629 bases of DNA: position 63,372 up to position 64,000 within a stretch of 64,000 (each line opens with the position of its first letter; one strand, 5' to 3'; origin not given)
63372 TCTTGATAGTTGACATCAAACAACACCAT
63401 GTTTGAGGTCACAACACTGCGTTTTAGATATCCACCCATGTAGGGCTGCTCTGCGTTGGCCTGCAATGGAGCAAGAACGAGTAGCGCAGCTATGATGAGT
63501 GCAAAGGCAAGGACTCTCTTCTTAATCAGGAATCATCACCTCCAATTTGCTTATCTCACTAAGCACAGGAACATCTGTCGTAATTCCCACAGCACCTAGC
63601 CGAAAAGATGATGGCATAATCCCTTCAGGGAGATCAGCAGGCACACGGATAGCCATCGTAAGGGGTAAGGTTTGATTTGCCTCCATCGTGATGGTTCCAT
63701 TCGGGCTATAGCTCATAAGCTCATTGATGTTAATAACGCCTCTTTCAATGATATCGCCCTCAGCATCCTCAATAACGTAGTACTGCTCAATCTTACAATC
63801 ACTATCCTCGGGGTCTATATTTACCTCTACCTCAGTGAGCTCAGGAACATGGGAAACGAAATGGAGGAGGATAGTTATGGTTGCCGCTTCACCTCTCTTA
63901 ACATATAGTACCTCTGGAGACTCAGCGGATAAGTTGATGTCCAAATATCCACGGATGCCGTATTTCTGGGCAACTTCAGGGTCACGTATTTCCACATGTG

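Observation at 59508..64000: Recombining tandem array of paralogous cell-surface genes with a 227-bp direct repeat and a chimeric gene scar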

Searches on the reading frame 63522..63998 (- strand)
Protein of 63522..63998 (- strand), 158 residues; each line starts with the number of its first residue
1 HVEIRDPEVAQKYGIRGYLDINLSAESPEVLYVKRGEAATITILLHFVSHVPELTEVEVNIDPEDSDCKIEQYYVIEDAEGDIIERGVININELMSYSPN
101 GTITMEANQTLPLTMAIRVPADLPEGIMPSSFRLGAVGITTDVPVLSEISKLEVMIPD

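Call 5: search_protein_families(library=pfam, proteins=[window:63522-63998:-], max_evalue=0.1)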
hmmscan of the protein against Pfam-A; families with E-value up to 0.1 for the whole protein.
window:63522-63998:- (158 aa): 0 families

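Call 22: find_related_loci(query=A2, collection=genome_contigs, flank=10000)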
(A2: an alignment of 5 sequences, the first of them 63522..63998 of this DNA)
Query A2 (158 aa) in genome_contigs; peptide patterns used: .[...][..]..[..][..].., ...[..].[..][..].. (x = any residue, [..] = any of these).
52 stretches matched a pattern; 1 encode a relative of the query (tblastn E <= 1e-3); 1 distinct loci.
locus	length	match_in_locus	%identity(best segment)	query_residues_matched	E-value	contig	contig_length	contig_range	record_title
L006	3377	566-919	40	4-128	4e-29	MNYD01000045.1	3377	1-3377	MAG: Dehalococcoidia bacterium CG2_30_46_19 cg2_3.0_scaffold_30988_c, whole genome shotgun sequence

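Call 27: find_homologous_proteins(query=window:63522-63998:-)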
Query window:63522-63998:- (158 aa): 12 proteins with E <= 0.001 among 52 candidates.
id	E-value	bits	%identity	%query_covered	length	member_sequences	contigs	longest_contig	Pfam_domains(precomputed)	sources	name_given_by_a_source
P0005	1.4e-95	335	100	100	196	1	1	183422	-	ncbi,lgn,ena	-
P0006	3.5e-71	256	77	99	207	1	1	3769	-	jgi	jgi:hypothetical protein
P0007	4.1e-62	227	74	90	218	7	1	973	-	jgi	-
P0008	2.3e-59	218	66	98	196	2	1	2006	-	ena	-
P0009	1.0e-58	215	67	97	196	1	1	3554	-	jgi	jgi:hypothetical protein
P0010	2.0e-57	211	71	90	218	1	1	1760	-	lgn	-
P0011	6.9e-54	200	65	90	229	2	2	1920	-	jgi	-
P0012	5.2e-49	184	62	98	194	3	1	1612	-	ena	-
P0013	9.8e-42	160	50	92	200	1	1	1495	-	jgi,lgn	-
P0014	6.5e-40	154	51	96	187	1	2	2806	-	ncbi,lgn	-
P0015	2.4e-28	117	47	92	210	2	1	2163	-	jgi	-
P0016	2.4e-19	88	67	41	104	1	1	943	-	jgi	jgi:hypothetical protein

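Call 28: find_encoding_contigs(protein=P0005, flank=10000, max_places=6)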
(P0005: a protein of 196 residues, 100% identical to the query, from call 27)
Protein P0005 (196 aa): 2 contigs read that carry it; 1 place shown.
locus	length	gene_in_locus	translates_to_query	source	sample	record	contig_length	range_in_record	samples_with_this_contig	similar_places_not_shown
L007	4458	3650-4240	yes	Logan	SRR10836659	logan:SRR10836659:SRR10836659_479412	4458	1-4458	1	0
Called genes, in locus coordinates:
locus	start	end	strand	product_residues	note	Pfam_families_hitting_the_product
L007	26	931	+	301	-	PF01545:Cation_efflux, PF16916:ZT_dimer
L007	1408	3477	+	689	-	PF00009:GTP_EFTU, PF22042:EF-G_D2, PF03144:GTP_EFTU_D2, PF14492:EFG_III, PF03764:EFG_IV, PF00679:EFG_C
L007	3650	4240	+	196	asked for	-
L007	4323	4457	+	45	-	?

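Call 29: find_encoding_contigs(protein=P0006, flank=10000, max_places=4)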
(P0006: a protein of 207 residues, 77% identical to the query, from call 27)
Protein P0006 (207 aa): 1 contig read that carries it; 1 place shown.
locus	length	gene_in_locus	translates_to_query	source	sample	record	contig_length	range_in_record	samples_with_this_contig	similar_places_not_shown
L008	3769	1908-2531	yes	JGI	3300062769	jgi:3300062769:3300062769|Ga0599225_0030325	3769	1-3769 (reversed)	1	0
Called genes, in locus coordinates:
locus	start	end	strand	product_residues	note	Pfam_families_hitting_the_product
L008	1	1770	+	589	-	?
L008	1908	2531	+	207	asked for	-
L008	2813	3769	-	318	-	?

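Call 32: find_related_loci(query=A3, collection=metagenome_contigs, flank=10000)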
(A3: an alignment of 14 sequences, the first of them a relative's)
Query A3 (196 aa) in metagenome_contigs; peptide patterns used: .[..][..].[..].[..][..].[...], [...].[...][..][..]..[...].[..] (x = any residue, [..] = any of these).
201 stretches matched a pattern; 25 encode a relative of the query (tblastn E <= 1e-3); 25 distinct loci.
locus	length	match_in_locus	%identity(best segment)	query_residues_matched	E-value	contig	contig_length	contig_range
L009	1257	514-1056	73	1-181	1e-86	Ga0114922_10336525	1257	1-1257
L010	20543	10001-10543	72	1-181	2e-80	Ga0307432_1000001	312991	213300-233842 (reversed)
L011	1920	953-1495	66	1-181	2e-81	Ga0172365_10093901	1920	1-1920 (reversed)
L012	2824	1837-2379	73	1-181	3e-77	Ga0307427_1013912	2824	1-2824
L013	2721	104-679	57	1-194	1e-68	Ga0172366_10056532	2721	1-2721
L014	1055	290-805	54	22-194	1e-61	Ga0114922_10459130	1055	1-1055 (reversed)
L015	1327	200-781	52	1-194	1e-59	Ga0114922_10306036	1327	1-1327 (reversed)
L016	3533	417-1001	51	1-187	5e-55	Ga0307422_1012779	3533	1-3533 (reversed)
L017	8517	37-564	51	19-187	3e-53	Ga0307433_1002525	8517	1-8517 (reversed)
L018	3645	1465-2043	45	1-186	1e-51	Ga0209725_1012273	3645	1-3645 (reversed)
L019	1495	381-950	45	2-186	3e-53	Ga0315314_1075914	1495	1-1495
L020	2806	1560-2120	47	2-187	8e-47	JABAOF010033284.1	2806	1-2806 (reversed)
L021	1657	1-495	47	32-196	3e-46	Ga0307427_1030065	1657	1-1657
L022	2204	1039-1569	44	2-194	4e-45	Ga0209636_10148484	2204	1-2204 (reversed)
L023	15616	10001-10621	43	2-194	6e-45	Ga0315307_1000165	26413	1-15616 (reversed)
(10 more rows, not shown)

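Call 39: predict_structure(alignment_id=A3)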
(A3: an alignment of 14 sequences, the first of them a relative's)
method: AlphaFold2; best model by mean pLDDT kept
length: 196 residues; sequences in the alignment: 14
mean_pLDDT: 84.0   pTM: 0.73
mean pLDDT of the five models: 84.0, 83.4, 83.0, 82.9, 82.4
residues with pLDDT >= 90: 126; 70-90: 35; 50-70: 12; < 50: 23
segments of 3 or more residues with pLDDT < 50: 1-4, 17-33
pLDDT, mean of each block of 10 residues (from residue 1): 49 49 41 66 94 96 89 94 96 97 84 92 93 95 96 94 88 90 92 87
secondary structure, 60 per line:
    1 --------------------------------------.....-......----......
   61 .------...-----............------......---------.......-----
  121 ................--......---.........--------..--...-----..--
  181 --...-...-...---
elements in order: H39-43 H45-50 E55-61 E68-70 E76-87 E94-99 E109-115 E121-128 H129-132 E133-136 E139-144 E148-156 E169-171 E183-185 E191-193

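Call 47: fold_search(model_id=the predicted structure, library=pdb)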
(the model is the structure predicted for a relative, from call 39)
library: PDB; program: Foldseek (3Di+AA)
matches with E <= 10: 1693; with E <= 0.001: 19
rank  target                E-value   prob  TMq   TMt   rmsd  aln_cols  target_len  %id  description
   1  3qbt_F                5.7e-05  1.00  0.38  0.51   6.1       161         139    9  Crystal structure of OCRL1 540-678 in complex with Rab8a:GppNHp (released 2011-03-23)
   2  6fvi                  1.2e-04  1.00  0.30  0.40   4.4       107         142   15  ASH / PapD-like domain of human CEP192 (PapD-like domain 7) (released 2019-03-20)
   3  7som_J                1.4e-04  1.00  0.30  0.11  10.6       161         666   10  Ciliary C2 central pair apparatus isolated from Chlamydomonas reinhardtii (released 2022-04-13)
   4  6t8l_A                1.6e-04  1.00  0.33  0.18   8.4       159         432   14  Crystal structure of Bacteroides thetaiotamicron EndoBT-3987 with Man9GlcNAc product in P212121 (released 2020-02-26)
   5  8k2i_B                1.7e-04  1.00  0.35  0.15  14.7       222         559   14  Crystal structure of Group 2 Oligosaccharide/Monosaccharide-releasing beta-N-acetylhexosaminidase NgaAt from Arabidops (released 2024-04-24)
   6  3poh                  2.0e-04  1.00  0.32  0.17   7.8       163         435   13  Crystal structure of an endo-beta-N-acetylglucosaminidase (BT_3987) from BACTEROIDES THETAIOTAOMICRON VPI-5482 at 1.55 A (released 2010-12-29)
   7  6t8i                  2.6e-04  1.00  0.32  0.17   9.7       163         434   14  Crystal structure of wild type EndoBT-3987 from Bacteroides thetaiotamicron VPI-5482 (released 2020-02-26)
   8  3qbt_B                3.2e-04  1.00  0.34  0.48   8.8       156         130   11  Crystal structure of OCRL1 540-678 in complex with Rab8a:GppNHp (released 2011-03-23)
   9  8k2h_B                4.0e-04  1.00  0.33  0.14   9.5       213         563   14  Crystal structure of Group 2Oligosaccharide/Monosaccharide-releasing beta-N-acetylhexosaminidase NgaAt from Arabidopsi (released 2024-04-24)
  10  5vi0_A                4.0e-04  0.99  0.26  0.16  11.9       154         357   10  Pseudomonas fluorescens alkylpurine DNA glycosylase AlkC bound to DNA containing an abasic site analog (released 2017-10-25)
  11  5fqg_A                4.2e-04  1.00  0.36  0.14   6.6       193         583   11  The details of glycolipid glycan hydrolysis by the structural analysis of a family 123 glycoside hydrolase from Clostr (released 2016-03-30)
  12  5fqe_A                4.2e-04  1.00  0.35  0.14   7.1       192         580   11  The details of glycolipid glycan hydrolysis by the structural analysis of a family 123 glycoside hydrolase from Clostr (released 2016-03-30)
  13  5fqe_B                5.7e-04  1.00  0.37  0.14   6.6       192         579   11  The details of glycolipid glycan hydrolysis by the structural analysis of a family 123 glycoside hydrolase from Clostr (released 2016-03-30)
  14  7sqc_O1               6.4e-04  1.00  0.31  0.10  12.6       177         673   12  Ciliary C1 central pair apparatus isolated from Chlamydomonas reinhardtii (released 2022-04-13)
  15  8k2h_A                7.2e-04  1.00  0.34  0.14   7.5       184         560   14  Crystal structure of Group 2Oligosaccharide/Monosaccharide-releasing beta-N-acetylhexosaminidase NgaAt from Arabidopsi (released 2024-04-24)
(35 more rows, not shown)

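Call 95: search_protein_representatives(alignment_id=A3)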
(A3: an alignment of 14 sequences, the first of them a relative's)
Query: 14 sequences, 194 profile positions. Proteins with E-value up to 0.001 (for the whole library): 166; up to 1e-10: 130; up to 1e-30: 48. The best 150 are listed.
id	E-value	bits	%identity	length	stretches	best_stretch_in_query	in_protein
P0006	2.3e-90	317.6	-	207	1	1-194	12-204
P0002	1.5e-65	236.6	-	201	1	1-193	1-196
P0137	1.3e-64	233.6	-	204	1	4-191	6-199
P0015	3.1e-64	232.3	-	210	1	2-192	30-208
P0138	3.0e-54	199.7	-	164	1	36-180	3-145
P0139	1.1e-49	184.9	-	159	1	43-180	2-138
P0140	1.7e-49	184.2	-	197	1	1-191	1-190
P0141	1.2e-48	181.5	-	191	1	6-183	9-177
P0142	4.5e-48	179.6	-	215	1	26-190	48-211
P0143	2.8e-45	170.5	-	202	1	3-190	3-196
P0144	6.7e-45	169.3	-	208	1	1-178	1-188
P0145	3.6e-44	166.9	-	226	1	24-183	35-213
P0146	5.9e-44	166.2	-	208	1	7-185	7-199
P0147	7.6e-44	165.8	-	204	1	10-190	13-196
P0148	1.9e-43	164.5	-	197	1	3-189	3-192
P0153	1.5e-41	158.3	-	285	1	4-183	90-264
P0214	2.7e-22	95.5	-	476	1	27-186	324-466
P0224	1.2e-19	86.9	-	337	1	43-174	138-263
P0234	1.7e-17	79.9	-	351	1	29-182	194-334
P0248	7.8e-14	67.9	-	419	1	54-178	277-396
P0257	6.1e-12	61.7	-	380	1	38-180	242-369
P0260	1.6e-11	60.3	-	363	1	3-185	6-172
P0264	1.9e-10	56.8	-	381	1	36-185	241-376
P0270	5.4e-08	48.8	-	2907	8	86-131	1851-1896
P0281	3.8e-06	42.8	-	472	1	42-187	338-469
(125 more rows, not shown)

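Call 96: search_protein_families(library=pfam, proteins=[P0214, P0248, P0257, P0264, P0260, P0234, P0224, P0281, P0153, P0270], max_evalue=0.001)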
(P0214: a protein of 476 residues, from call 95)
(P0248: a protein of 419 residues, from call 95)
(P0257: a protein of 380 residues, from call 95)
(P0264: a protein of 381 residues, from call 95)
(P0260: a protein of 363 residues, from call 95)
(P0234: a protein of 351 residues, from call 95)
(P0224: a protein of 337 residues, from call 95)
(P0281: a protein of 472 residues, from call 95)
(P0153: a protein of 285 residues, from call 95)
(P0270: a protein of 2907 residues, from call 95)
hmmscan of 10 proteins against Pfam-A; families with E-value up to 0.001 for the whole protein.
P0214 (476 aa): 0 families

P0248 (419 aa): 6 families
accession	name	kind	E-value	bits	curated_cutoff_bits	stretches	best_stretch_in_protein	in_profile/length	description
PF12799.13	LRR_4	-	3.6e-32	110.1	27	5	87-127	2-43/44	Leucine Rich repeats (2 copies)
PF13855.12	LRR_8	-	3e-10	40.2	27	1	109-164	2-61/61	Leucine rich repeat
PF14580.12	LRR_9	-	8.9e-08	32.3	30.5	1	113-188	47-126/175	Leucine-rich repeat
PF00560.39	LRR_1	-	1.7e-05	24.5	20.6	0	87-108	1-21/23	Leucine Rich Repeat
PF23952.1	LRR_EndoS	-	9e-05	23.1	27.9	1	38-162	1-116/116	Endo-beta-N-acetylglucosaminidase EndoS LRR domain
PF23211.1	LRR_LRWD1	-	0.00051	20.3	28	0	131-199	22-88/190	Leucine-rich repeat and WD repeat-containing protein 1, LRR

P0257 (380 aa): 0 families

P0264 (381 aa): 0 families

P0260 (363 aa): 0 families

P0234 (351 aa): 0 families

P0224 (337 aa): 1 family
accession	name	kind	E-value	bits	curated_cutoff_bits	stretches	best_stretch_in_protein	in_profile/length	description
PF16656.11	Pur_ac_phosph_N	-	3e-06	28.2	30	1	42-122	9-93/93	Purple acid Phosphatase, N-terminal domain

P0281 (472 aa): 3 families
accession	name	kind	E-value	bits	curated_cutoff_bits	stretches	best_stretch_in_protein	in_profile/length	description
PF24038.1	DUF7347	-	1.1e-08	35.7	27.6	1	10-79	3-76/77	Domain of unknown function (DUF7347)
PF12840.13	HTH_20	-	4.6e-08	33.3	27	1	17-55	3-42/51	Helix-turn-helix domain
PF01022.26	HTH_5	-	4.9e-05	23.6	22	1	18-55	2-39/47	Bacterial regulatory protein, arsR family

P0153 (285 aa): 1 family
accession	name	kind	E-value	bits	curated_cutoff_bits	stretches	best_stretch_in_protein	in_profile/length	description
PF18902.5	DUF5658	-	3e-08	34.8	25.2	1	27-103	2-82/82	Domain of unknown function (DUF5658)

P0270 (2907 aa): 5 families
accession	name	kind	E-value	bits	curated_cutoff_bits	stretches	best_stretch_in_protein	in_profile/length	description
PF00801.26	PKD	-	2.8e-37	127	23.5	3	188-233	16-65/80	PKD domain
PF18911.6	PKD_4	-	6.1e-36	122.8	27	4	180-240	15-75/85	PKD domain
PF07676.18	PD40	-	8.1e-23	80.3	20.9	2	2634-2668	3-37/38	WD40-like Beta Propeller Repeat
PF14583.12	Pectate_lyase22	-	5.6e-07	29.1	30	0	2716-2820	175-280/386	Oligogalacturonate lyase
PF00930.27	DPPIV_N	-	4.1e-06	26.2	22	0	2602-2688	3-86/354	Dipeptidyl peptidase IV (DPP IV) N-terminal region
